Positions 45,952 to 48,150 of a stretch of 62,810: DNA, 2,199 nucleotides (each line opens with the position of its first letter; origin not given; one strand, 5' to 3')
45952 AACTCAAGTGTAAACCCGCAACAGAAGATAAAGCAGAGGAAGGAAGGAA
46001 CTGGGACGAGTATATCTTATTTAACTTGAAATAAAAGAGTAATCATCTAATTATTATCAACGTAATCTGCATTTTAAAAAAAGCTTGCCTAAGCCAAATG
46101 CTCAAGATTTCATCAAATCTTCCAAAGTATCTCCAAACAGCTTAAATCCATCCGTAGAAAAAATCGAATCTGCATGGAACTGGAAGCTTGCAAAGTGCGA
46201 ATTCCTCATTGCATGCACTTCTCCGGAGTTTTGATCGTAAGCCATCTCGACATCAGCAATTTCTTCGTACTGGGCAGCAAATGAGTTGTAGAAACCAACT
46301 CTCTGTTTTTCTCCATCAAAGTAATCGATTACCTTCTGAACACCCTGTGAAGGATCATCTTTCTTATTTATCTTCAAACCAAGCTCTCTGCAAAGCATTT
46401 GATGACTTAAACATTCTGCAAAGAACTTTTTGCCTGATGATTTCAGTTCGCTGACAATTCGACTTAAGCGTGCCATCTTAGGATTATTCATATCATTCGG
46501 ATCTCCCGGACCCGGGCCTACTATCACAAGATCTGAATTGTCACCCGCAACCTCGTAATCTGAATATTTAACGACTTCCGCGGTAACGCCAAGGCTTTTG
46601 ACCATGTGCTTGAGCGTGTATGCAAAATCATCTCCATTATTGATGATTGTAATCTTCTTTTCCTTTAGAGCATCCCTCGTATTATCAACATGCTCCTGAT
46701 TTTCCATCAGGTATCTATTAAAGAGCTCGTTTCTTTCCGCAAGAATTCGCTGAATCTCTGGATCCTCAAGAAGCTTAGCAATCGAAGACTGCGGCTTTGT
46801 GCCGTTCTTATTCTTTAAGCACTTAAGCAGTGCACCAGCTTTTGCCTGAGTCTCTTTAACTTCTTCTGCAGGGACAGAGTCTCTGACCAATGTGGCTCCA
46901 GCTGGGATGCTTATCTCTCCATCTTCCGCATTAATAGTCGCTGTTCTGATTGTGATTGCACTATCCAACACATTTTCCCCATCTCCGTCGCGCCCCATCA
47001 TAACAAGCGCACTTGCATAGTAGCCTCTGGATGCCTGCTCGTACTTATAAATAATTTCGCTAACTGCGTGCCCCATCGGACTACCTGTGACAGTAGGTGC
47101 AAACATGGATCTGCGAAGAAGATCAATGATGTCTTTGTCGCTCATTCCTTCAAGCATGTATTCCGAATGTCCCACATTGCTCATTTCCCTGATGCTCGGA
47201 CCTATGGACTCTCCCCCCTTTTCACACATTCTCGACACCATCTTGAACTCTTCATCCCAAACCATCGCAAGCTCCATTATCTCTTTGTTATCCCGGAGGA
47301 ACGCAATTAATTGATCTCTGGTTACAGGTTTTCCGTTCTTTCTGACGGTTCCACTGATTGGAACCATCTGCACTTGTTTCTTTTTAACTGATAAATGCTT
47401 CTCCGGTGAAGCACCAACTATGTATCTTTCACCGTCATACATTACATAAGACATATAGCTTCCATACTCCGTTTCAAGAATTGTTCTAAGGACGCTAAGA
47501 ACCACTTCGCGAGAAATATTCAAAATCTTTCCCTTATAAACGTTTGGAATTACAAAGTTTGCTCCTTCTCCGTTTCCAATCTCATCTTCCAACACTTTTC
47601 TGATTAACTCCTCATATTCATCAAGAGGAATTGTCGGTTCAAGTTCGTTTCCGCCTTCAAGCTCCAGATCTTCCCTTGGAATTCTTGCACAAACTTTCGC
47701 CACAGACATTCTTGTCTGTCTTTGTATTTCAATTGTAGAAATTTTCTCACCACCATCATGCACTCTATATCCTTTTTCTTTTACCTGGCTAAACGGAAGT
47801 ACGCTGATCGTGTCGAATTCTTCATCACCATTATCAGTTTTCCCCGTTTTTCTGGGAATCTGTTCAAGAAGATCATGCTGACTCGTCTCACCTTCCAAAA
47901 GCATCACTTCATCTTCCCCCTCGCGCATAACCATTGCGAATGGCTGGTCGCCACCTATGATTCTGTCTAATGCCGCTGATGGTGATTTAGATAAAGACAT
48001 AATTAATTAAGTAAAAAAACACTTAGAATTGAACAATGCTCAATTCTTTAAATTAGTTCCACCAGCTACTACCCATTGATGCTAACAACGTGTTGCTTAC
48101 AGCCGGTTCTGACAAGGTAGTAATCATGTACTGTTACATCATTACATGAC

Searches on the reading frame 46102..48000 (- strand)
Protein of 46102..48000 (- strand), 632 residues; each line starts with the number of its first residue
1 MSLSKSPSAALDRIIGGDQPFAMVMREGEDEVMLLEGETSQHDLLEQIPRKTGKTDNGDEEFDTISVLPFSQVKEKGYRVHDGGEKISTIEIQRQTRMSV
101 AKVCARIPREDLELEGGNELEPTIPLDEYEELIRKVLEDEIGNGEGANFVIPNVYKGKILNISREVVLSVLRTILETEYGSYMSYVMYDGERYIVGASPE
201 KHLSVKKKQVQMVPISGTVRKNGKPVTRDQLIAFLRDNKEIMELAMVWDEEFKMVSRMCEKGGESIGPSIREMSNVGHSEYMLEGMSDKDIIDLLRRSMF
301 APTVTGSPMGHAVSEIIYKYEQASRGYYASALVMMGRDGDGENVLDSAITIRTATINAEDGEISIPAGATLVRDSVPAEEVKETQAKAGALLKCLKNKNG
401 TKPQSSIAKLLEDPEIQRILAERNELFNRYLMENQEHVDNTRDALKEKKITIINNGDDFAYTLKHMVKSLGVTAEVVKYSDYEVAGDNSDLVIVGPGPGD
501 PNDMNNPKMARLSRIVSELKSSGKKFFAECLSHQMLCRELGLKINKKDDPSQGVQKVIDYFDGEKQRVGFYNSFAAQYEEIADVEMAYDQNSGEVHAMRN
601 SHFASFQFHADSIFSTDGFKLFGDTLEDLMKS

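Call 7: search_protein_families(library=pfam, proteins=[window:46102-48000:-])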
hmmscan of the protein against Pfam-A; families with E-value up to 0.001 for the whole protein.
window:46102-48000:- (632 aa): 2 families
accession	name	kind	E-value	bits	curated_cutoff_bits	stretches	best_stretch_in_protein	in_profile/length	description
PF00425.24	Chorismate_bind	-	2.8e-38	132.4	27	1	128-387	4-257/257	chorismate binding enzyme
PF00117.34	GATase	-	7.8e-20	71.8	22.8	1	452-625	2-186/190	Glutamine amidotransferase class-I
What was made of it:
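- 46102..48000 (-): Regulated gene: PhzE-like fused chorismate-binding / glutamine amidotransferase enzyme (632 aa). It matches Pfam Chorismate_bind plus GATase (call 7).
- Checked: 46102-48000(-) matches Chorismate_bind plus GATase (call 7).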

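Call 8: search_protein_families(library=ncbifam, proteins=[window:46102-48000:-])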
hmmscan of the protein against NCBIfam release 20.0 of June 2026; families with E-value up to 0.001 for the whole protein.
window:46102-48000:- (632 aa): 38 families (the best 25 are shown)
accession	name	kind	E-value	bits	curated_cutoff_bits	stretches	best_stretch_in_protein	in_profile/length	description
NF010081.0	PRK13566.1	equivalog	4.5e-49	167.3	645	1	125-618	244-706/729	anthranilate synthase component I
TIGR01815.1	TrpE-clade3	equivalog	3.9e-41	140.8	739.15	1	171-618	273-694/717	anthranilate synthase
TIGR01820.1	TrpE-arch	equivalog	5.7e-34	118.2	512.05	1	86-395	145-448/449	anthranilate synthase component I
TIGR00564.1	trpE_most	equivalog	2.5e-32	112.5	517.7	1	120-394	187-453/455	anthranilate synthase component I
TIGR01824.1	PabB-clade2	equivalog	1.7e-28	99.9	408.55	1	99-391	70-355/355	aminodeoxychorismate synthase, component I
NF005009.0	PRK06404.1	equivalog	3.2e-28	99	422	1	133-390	111-349/351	anthranilate synthase component I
TIGR00543.1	isochor_syn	subfamily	3.6e-27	95.5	224.75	1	167-394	125-348/349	isochorismate synthase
NF010086.0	PRK13571.1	equivalog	9.8e-26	90.3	693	1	123-398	227-500/510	anthranilate synthase component I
NF010087.0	PRK13572.1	equivalog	1.5e-25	89.8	580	1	124-396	170-432/435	anthranilate synthase component I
NF010082.0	PRK13567.1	equivalog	3.4e-23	82.1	576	1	118-393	192-465/468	anthranilate synthase component I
NF010079.0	PRK13564.1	equivalog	3.5e-23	82.2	471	1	166-399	277-515/521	anthranilate synthase component 1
NF006563.0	PRK09070.1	equivalog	1.4e-22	80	514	1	184-396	236-445/447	aminodeoxychorismate synthase component I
NF010089.0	PRK13574.1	equivalog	8e-22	77.8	527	1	127-391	158-414/421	anthranilate synthase component I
TIGR00553.1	pabB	equivalog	1.5e-21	76.9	328.4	1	118-389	64-327/329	aminodeoxychorismate synthase component I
TIGR03494.1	salicyl_syn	equivalog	6.5e-20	71.3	325.15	1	184-392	213-420/425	salicylate synthase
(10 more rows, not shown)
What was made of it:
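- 46102..48000 (-): It falls below every NCBIfam equivalog cut-off (call 8).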

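Call 12: find_related_loci(query=window:46102-48000:-, collection=genome_contigs, flank=6000)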
Query window:46102-48000:- (632 aa) in genome_contigs; peptide patterns used: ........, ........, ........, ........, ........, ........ (x = any residue, [..] = any of these).
30 stretches matched a pattern; 2 encode a relative of the query (tblastn E <= 1e-3); 2 distinct loci.
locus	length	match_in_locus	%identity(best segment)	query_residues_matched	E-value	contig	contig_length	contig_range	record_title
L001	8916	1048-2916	89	7-630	0e+0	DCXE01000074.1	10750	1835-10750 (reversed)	MAG TPA_asm: Candidatus Peribacter sp. UBA2144 UBA2144_contig_59998, whole genome shotgun sequence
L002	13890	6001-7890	83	1-630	0e+0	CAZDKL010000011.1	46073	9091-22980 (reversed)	MAG TPA_asm: uncultured Candidatus Peribacteria bacterium isolate SRP077602_co6_363 genome assembly, contig: NODE_1251_l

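Call 16: find_homologous_proteins(query=window:46102-48000:-)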
Query window:46102-48000:- (632 aa): 5907 proteins with E <= 0.001 among 8000 candidates; the best 120 are listed.
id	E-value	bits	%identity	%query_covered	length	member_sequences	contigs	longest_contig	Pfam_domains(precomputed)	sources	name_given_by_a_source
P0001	0.0e+0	1222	89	96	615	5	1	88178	PF00117.35,PF00425.25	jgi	jgi:phenazine biosynthesis protein phzE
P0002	0.0e+0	1162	82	100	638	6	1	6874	PF00117.35,PF00425.25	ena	-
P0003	0.0e+0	1155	81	100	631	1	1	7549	PF00117.35,PF00425.25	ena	-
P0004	1.8e-198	679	50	98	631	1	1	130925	PF00117.35,PF07685.21,PF00425.25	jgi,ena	-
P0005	4.5e-198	678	51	99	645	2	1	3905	PF00117.35,PF00425.25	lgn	-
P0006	1.0e-195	670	50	98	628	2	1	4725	PF00117.35,PF07685.21,PF00425.25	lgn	-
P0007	6.2e-195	667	51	100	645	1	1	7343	PF00117.35,PF00425.25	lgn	-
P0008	1.7e-194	666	49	100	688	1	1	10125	PF00117.35,PF00425.25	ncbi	-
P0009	4.0e-194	665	49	98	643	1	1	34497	PF00117.35,PF00425.25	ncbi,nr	ncbi:MAG: chorismate-binding protein [Candidatus Peribacteraceae bacterium]|nr:chorismate-binding pr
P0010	5.4e-194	664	50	99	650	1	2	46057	PF00117.35,PF00425.25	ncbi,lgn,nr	ncbi:MAG: anthranilate synthase family protein [Candidatus Peribacteraceae bacterium]|nr:anthranilat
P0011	6.3e-194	664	50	100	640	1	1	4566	PF00117.35,PF00425.25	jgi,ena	-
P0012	1.5e-193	663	50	98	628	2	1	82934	PF00117.35,PF00425.25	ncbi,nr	ncbi:MAG: chorismate-binding protein [Candidatus Peribacteraceae bacterium]|nr:chorismate-binding pr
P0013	1.7e-193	663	50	98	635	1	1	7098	PF00117.35,PF00425.25,PF01965.31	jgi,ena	-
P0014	2.2e-193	662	49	98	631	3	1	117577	PF00117.35,PF00425.25,PF01965.31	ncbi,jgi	ncbi:MAG: chorismate-binding protein [Candidatus Peribacter sp.]|jgi:phenazine biosynthesis protein 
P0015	4.9e-191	655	49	98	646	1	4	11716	PF00117.35,PF00425.25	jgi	jgi:phenazine biosynthesis protein phzE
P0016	6.3e-190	651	51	96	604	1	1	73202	PF00117.35,PF00425.25,PF01965.31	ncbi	ncbi:MAG: chorismate-binding protein [Candidatus Peregrinibacteria bacterium]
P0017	9.4e-187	640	49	99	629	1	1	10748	PF00117.35,PF00425.25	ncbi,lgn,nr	ncbi:MAG: anthranilate synthase family protein [Candidatus Peribacteraceae bacterium]|nr:anthranilat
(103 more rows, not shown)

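Call 17: find_encoding_contigs(protein=P0001, flank=4000, max_places=2)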
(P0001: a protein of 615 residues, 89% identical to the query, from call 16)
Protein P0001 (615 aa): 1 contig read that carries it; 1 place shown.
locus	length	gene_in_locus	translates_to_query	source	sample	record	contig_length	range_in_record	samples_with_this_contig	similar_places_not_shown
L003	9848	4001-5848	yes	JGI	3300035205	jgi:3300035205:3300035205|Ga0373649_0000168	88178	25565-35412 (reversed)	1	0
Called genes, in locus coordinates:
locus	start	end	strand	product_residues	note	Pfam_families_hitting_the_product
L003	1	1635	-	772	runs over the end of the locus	PF00580:UvrD-helicase, PF13245:AAA_19, PF13604:AAA_30 (faint), PF01443:Viral_helicase1 (faint), PF13361:UvrD_C, PF13538:UvrD_C_2 (weak)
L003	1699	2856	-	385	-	-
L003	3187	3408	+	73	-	PF00312:Ribosomal_S15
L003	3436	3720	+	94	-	PF01371:Trp_repressor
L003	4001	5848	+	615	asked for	PF00425:Chorismate_bind, PF00117:GATase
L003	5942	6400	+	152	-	-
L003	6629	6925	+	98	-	-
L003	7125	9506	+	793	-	PF01138:RNase_PH, PF03725:RNase_PH_C, PF01138:RNase_PH, PF00013:KH_1, PF00575:S1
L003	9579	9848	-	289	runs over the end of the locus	PF00520:Ion_trans (weak), PF07885:Ion_trans_2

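Call 18: find_encoding_contigs(protein=P0003, flank=4000, max_places=2)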
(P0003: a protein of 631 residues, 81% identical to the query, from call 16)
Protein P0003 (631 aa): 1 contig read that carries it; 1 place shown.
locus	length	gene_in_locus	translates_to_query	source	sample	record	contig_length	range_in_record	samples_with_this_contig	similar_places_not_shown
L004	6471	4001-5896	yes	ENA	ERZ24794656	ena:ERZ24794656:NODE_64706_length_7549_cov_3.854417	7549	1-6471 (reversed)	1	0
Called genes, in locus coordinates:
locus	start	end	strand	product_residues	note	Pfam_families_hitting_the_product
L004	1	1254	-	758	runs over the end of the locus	PF00580:UvrD-helicase, PF13245:AAA_19, PF13604:AAA_30 (faint), PF01443:Viral_helicase1 (faint), PF13361:UvrD_C, PF13538:UvrD_C_2 (weak)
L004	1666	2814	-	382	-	-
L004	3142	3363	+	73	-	PF00312:Ribosomal_S15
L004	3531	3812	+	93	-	PF01371:Trp_repressor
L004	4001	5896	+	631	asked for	PF00425:Chorismate_bind, PF00117:GATase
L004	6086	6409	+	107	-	-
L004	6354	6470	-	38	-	?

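Call 19: find_encoding_contigs(protein=P0004, flank=4000, max_places=2)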
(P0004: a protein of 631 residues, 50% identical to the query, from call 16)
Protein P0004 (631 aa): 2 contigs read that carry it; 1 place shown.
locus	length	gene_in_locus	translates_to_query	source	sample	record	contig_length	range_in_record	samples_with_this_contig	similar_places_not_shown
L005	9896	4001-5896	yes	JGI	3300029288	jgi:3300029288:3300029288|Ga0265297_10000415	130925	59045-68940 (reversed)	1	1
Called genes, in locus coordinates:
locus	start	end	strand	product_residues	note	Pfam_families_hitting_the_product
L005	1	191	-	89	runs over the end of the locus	-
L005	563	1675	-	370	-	PF02646:RmuC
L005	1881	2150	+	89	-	PF00312:Ribosomal_S15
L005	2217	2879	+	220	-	-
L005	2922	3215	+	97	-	PF01371:Trp_repressor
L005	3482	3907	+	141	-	-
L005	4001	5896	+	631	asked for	PF00425:Chorismate_bind, PF00117:GATase, PF07685:GATase_3 (faint)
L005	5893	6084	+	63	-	-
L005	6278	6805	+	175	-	-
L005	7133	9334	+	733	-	PF01138:RNase_PH, PF03725:RNase_PH_C, PF01138:RNase_PH, PF24685:OB_RRP5_4th (faint), PF00013:KH_1, PF00575:S1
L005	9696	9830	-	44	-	-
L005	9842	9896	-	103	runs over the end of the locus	-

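Call 20: find_encoding_contigs(protein=P0014, flank=4000, max_places=2)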
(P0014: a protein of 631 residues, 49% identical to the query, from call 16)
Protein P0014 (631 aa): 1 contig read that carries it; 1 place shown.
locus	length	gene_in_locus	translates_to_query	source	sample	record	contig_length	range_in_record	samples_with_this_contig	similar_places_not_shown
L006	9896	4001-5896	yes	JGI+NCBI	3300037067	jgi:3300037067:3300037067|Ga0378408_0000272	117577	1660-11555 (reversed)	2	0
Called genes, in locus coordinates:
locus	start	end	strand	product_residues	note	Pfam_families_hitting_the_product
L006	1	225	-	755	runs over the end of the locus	PF00580:UvrD-helicase, PF13245:AAA_19, PF13604:AAA_30 (faint), PF01443:Viral_helicase1 (faint), PF13361:UvrD_C, PF13538:UvrD_C_2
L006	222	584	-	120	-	-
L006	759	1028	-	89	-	-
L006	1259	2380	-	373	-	-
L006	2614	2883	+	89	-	PF00312:Ribosomal_S15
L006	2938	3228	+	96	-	PF01371:Trp_repressor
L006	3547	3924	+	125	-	-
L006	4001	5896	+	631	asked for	PF00425:Chorismate_bind, PF01965:DJ-1_PfpI (faint), PF00117:GATase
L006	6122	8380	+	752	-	PF01138:RNase_PH, PF03725:RNase_PH_C, PF01138:RNase_PH, PF24685:OB_RRP5_4th (faint), PF00013:KH_1, PF00575:S1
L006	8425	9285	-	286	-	PF07885:Ion_trans_2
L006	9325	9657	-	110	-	PF09723:Zn_ribbon_8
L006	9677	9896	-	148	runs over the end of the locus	-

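Call 27: find_related_loci(query=A1, collection=metagenome_contigs, flank=2500)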
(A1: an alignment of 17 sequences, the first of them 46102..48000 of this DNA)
Query A1 (632 aa) in metagenome_contigs; peptide patterns used: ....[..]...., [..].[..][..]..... (x = any residue, [..] = any of these).
600 stretches matched a pattern (row limit reached: there are more); 507 encode a relative of the query (tblastn E <= 1e-3); the best 80 are kept; 80 distinct loci.
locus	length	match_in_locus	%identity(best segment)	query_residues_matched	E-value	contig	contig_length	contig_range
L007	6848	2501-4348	50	11-630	0e+0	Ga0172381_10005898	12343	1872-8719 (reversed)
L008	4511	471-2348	50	1-630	0e+0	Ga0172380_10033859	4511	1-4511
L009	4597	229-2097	45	4-632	0e+0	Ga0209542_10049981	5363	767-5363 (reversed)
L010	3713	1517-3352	46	18-632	0e+0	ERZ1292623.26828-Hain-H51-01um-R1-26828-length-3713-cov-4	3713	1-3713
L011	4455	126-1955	48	19-629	9e-180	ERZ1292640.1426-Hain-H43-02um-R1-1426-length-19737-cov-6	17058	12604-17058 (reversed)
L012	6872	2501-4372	47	4-630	0e+0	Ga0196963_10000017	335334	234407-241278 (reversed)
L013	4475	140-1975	45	18-630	1e-175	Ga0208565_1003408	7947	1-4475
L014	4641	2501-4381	44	5-631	2e-175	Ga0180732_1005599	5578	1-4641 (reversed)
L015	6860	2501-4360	44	11-630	2e-171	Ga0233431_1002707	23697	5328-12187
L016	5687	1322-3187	43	15-631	5e-169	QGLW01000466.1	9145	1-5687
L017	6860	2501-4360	43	11-630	1e-168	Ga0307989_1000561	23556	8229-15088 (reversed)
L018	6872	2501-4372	43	19-630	2e-166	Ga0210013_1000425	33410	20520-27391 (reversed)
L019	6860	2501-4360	45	4-624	3e-166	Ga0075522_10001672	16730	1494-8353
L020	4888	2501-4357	45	2-618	1e-166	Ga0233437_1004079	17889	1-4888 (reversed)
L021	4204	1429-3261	43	18-630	5e-171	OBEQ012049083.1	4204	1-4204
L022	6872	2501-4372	44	8-631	7e-165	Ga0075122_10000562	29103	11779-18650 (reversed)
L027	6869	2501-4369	42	8-630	5e-158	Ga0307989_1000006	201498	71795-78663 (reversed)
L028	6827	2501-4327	41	20-630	8e-157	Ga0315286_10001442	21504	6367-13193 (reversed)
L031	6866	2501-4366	41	8-630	6e-155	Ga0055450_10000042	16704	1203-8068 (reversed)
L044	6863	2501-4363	40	17-630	8e-143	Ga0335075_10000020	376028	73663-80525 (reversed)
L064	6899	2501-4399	39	9-630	6e-137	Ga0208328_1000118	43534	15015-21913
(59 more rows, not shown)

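Call 41: search_solved_structures(query=window:46102-48000:-, max_evalue=1e-10, show_alignments=1)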
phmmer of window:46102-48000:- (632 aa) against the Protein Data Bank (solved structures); distinct sequences matched with E-value up to 1e-10: 10.
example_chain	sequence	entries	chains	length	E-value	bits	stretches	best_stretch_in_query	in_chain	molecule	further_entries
3r74_A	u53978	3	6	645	3.7e-118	398.9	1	10-627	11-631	Anthranilate/para-aminobenzoate synthases component I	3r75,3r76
5kck_A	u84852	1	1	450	3.2e-16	62.3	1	44-391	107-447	Anthranilate synthase component I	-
7qu9_A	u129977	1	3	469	1.4e-15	60.2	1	83-396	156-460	Anthranilate synthase component I family protein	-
7pi1_AAA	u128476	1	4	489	5.3e-15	58.3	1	127-396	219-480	Aminodeoxychorismate synthase component 1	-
1qdl_A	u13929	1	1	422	8.1e-15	57.7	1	178-392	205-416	PROTEIN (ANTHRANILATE SYNTHASE (TRPE-SUBUNIT))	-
4grh_A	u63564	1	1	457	2.9e-14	55.8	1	191-396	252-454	aminodeoxychorismate synthase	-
1i1q_A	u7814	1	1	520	2.9e-14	55.8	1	180-396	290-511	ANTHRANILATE SYNTHASE COMPONENT I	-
1i7q_A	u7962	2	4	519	1.2e-13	53.9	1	167-397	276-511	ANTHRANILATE SYNTHASE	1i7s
8hx6_A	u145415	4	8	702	3e-13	52.5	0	130-395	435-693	4-amino-4-deoxychorismate synthase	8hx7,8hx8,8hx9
7bvd_A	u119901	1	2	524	5.5e-11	45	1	126-395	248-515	Anthranilate synthase component 1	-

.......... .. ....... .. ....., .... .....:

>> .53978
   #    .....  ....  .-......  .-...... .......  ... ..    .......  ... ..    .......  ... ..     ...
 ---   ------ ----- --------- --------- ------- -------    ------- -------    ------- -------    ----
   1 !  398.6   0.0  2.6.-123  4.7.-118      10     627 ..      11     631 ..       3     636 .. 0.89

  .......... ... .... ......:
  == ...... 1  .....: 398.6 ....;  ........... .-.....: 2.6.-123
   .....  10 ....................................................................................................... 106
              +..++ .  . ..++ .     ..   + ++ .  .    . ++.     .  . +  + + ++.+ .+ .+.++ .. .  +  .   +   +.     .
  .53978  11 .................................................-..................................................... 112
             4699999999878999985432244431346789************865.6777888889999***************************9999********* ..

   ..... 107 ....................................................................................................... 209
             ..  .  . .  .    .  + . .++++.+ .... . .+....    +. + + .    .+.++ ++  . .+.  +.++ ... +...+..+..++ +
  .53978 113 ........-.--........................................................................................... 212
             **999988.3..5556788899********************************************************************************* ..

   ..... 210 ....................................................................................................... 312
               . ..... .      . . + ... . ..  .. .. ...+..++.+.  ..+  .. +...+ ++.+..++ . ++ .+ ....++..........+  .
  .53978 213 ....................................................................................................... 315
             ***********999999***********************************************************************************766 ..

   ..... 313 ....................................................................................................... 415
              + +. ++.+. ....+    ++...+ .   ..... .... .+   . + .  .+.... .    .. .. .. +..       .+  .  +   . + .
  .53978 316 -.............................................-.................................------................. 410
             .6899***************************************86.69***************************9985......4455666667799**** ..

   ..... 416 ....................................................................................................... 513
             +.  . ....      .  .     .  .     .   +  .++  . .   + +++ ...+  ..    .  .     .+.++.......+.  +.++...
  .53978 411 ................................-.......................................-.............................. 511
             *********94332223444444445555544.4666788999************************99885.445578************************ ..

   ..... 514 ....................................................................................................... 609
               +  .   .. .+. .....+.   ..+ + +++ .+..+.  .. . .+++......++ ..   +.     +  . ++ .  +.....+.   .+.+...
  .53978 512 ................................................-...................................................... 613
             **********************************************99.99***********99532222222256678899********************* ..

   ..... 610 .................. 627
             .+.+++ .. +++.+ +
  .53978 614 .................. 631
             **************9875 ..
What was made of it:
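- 46102..48000 (-): It aligns over its full length with PDB 3r74 (Burkholderia PhzE) at 399 bits, against 62 bits or less for TrpE/PabB (call 41).
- Closest known: PhzE, 2-amino-2-deoxyisochorismate synthase of phenazine biosynthesis. Same: The fused architecture matches over the full length, at 399 bits (call 41).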

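Call 48: find_encoding_contigs(protein=P0002, flank=2000, max_places=1)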
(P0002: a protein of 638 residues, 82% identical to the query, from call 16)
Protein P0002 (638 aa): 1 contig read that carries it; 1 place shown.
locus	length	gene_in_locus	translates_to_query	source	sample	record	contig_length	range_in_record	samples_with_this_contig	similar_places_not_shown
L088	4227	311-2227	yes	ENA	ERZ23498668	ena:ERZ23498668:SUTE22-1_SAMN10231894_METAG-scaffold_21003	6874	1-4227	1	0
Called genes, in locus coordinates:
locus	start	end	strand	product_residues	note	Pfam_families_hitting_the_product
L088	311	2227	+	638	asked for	PF00425:Chorismate_bind, PF00117:GATase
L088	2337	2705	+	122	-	-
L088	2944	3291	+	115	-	-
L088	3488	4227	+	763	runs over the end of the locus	PF01138:RNase_PH, PF03725:RNase_PH_C, PF01138:RNase_PH, PF00013:KH_1, PF00575:S1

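Call 49: find_encoding_contigs(protein=P0009, flank=2000, max_places=1)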
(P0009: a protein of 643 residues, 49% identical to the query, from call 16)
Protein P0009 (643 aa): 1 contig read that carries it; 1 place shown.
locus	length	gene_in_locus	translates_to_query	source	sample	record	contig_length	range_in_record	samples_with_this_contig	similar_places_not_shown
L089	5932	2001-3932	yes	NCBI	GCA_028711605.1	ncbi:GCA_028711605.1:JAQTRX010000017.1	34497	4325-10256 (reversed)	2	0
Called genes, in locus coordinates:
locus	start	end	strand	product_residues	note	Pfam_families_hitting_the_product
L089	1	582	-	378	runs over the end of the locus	-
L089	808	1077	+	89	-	PF00312:Ribosomal_S15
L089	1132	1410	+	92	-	PF01371:Trp_repressor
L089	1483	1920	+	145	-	-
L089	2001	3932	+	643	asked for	PF00425:Chorismate_bind, PF00117:GATase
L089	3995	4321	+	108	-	PF01588:tRNA_bind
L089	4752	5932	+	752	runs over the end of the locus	PF01138:RNase_PH, PF03725:RNase_PH_C, PF24685:OB_RRP5_4th (faint), PF01138:RNase_PH, PF00013:KH_1, PF00575:S1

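Call 50: find_encoding_contigs(protein=P0010, flank=2000, max_places=1)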
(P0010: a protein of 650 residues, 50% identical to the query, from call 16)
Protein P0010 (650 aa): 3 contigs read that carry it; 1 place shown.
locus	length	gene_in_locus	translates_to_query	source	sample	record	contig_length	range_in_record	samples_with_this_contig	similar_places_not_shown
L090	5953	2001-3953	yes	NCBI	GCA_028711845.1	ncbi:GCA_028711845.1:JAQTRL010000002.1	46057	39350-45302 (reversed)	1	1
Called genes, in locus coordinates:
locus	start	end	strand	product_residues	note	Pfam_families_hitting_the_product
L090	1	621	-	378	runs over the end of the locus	-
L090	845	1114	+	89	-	PF00312:Ribosomal_S15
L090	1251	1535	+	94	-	PF01371:Trp_repressor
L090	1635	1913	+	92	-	-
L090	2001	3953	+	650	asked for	PF00425:Chorismate_bind, PF00117:GATase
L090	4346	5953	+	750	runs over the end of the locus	PF01138:RNase_PH, PF03725:RNase_PH_C, PF24685:OB_RRP5_4th (faint), PF01138:RNase_PH, PF00013:KH_1, PF00575:S1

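Call 51: find_encoding_contigs(protein=P0012, flank=2000, max_places=1)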
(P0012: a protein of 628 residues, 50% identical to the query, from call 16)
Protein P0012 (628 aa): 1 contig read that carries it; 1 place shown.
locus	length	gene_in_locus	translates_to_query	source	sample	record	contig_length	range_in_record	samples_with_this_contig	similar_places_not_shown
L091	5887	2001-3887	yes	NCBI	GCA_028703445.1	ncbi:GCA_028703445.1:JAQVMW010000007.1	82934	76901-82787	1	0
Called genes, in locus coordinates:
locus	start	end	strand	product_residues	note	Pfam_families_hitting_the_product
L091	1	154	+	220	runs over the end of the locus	-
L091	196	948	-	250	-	PF00106:adh_short, PF01370:Epimerase (weak), PF08659:KR, PF13561:adh_short_C2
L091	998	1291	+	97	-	PF01371:Trp_repressor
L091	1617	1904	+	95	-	-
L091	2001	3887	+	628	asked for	PF00425:Chorismate_bind, PF00117:GATase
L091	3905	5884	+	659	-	PF04055:Radical_SAM (weak)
